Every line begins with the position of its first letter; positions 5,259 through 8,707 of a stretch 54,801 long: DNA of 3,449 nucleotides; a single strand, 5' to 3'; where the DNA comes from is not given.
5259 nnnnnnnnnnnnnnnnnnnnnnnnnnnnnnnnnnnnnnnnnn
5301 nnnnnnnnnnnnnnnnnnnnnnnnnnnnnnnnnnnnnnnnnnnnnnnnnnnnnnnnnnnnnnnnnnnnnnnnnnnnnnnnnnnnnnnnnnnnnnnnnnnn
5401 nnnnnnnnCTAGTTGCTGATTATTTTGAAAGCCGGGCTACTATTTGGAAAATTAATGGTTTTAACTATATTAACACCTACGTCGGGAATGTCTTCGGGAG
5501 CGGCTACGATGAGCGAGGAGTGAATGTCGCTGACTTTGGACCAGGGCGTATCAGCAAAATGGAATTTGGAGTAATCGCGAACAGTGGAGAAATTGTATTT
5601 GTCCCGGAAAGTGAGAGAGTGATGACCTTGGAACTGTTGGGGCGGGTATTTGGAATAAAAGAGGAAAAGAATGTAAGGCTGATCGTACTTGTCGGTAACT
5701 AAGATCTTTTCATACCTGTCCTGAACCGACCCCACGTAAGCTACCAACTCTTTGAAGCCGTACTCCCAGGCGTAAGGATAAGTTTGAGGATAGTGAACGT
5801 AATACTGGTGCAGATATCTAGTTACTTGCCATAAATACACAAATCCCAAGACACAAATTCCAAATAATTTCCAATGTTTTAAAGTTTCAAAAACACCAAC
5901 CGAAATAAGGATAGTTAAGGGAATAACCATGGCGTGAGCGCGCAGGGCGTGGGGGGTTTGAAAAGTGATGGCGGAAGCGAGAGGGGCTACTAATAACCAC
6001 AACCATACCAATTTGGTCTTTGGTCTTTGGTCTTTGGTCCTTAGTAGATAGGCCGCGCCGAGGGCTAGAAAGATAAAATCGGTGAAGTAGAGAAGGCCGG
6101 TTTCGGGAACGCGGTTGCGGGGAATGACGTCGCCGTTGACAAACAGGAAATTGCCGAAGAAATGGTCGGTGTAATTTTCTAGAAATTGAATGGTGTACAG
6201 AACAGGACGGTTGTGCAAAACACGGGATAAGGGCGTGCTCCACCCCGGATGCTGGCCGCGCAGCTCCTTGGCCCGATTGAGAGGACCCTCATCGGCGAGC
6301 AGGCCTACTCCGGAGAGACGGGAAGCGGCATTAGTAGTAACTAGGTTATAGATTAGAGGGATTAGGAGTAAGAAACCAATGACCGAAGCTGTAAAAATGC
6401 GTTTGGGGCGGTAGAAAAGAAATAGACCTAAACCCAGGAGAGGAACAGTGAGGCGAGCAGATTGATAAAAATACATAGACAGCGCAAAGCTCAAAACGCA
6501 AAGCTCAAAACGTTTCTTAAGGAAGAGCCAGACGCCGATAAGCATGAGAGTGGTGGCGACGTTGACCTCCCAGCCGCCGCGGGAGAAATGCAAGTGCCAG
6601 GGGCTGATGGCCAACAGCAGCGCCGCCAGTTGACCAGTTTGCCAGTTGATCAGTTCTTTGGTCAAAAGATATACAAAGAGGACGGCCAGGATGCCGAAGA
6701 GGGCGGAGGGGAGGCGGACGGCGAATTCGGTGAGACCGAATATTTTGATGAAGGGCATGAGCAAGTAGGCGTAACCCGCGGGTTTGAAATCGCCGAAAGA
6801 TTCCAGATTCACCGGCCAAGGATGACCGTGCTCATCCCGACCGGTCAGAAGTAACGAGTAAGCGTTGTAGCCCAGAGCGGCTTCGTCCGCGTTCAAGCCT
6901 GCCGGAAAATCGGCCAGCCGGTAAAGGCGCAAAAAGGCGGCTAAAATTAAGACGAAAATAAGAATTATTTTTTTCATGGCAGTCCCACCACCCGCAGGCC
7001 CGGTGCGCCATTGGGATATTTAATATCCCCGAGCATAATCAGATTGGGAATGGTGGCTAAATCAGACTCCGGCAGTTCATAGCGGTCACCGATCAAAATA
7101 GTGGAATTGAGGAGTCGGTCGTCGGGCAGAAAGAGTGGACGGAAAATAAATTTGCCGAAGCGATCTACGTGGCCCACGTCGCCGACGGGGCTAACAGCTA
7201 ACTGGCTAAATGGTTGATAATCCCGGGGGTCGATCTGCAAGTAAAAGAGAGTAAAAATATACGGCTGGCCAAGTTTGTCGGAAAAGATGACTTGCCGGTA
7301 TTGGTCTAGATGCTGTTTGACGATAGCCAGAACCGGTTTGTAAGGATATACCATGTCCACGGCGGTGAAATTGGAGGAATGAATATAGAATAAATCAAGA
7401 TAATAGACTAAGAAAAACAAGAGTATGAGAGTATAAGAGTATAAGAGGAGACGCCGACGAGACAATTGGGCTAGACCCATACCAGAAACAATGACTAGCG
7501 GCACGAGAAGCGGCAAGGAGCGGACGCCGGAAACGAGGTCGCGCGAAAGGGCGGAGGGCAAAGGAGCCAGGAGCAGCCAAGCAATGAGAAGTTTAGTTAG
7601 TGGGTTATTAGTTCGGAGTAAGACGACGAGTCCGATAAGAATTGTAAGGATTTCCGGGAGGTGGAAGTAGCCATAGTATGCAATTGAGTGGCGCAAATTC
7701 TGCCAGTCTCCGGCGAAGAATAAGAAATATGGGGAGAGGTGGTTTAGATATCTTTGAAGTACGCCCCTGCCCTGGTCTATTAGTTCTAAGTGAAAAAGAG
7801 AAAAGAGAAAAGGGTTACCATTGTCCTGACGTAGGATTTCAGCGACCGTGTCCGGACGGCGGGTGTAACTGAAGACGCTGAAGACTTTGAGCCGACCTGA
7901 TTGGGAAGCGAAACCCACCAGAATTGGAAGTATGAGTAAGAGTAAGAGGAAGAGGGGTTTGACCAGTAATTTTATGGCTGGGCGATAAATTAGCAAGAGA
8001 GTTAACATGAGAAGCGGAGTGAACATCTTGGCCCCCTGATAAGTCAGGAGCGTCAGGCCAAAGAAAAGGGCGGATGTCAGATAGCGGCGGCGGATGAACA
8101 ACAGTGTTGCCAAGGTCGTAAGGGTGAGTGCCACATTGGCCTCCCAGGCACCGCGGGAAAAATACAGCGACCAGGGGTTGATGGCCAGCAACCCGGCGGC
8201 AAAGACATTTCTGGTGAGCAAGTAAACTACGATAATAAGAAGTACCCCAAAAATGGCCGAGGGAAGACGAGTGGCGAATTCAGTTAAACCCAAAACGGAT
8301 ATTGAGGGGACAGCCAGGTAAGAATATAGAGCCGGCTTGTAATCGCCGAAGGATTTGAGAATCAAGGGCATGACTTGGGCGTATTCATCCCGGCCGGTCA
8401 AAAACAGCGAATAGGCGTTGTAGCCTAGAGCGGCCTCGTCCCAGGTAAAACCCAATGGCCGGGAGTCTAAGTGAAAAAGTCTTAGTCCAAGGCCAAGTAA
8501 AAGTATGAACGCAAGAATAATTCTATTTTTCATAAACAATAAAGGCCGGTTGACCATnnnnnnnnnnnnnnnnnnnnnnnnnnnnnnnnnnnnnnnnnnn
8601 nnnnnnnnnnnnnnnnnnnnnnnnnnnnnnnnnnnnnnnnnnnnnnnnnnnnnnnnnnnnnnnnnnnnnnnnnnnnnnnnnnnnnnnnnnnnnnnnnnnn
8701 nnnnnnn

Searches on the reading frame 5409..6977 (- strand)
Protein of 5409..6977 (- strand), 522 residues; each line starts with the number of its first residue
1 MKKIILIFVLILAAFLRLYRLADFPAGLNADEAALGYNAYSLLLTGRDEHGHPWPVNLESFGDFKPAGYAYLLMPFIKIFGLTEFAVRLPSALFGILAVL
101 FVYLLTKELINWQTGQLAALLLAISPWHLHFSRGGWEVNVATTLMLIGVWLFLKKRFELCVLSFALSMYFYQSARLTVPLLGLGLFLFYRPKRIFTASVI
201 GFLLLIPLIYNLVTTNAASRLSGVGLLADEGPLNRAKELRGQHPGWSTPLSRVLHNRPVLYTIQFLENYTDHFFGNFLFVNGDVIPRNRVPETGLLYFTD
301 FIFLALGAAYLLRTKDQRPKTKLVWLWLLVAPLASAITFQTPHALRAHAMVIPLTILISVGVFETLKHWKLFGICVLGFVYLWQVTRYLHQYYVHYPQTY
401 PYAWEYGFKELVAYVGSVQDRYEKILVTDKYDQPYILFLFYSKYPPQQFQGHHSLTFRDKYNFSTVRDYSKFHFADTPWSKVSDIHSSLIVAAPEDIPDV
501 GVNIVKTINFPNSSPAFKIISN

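Call 6: search_protein_families(library=pfam, proteins=[window:5409-6977:-], max_evalue=0.01)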
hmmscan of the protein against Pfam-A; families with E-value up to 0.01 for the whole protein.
window:5409-6977:- (522 aa): 2 families
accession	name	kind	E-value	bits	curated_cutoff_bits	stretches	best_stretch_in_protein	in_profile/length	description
PF13231.12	PMT_2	-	1e-09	39.2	26.1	1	65-204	2-153/160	Dolichyl-phosphate-mannose-protein mannosyltransferase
PF02366.24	PMT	-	0.00023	21.3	22.7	1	10-133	4-132/245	Dolichyl-phosphate-mannose-protein mannosyltransferase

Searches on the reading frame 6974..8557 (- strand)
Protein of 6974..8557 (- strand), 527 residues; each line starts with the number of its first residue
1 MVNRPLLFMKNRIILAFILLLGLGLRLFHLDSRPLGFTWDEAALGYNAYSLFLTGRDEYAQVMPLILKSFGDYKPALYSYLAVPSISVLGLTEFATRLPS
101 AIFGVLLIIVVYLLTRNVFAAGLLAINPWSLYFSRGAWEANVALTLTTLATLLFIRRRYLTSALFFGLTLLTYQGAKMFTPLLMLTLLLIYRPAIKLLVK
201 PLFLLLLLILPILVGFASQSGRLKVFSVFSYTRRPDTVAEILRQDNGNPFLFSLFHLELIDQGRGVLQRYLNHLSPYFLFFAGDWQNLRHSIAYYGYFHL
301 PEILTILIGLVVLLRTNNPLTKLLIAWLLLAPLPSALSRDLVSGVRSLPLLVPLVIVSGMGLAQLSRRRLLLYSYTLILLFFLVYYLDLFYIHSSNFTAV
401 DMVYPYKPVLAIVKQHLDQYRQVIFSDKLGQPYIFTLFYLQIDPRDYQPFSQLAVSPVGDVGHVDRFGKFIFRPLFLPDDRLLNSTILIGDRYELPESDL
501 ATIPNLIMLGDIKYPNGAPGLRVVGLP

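Call 6: search_protein_families(library=pfam, proteins=[window:6974-8557:-], max_evalue=0.01)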
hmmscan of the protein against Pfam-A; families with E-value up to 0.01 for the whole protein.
window:6974-8557:- (527 aa): 1 family
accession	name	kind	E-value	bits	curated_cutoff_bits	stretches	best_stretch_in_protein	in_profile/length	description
PF13231.12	PMT_2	-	0.0006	20.5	26.1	1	74-212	2-152/160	Dolichyl-phosphate-mannose-protein mannosyltransferase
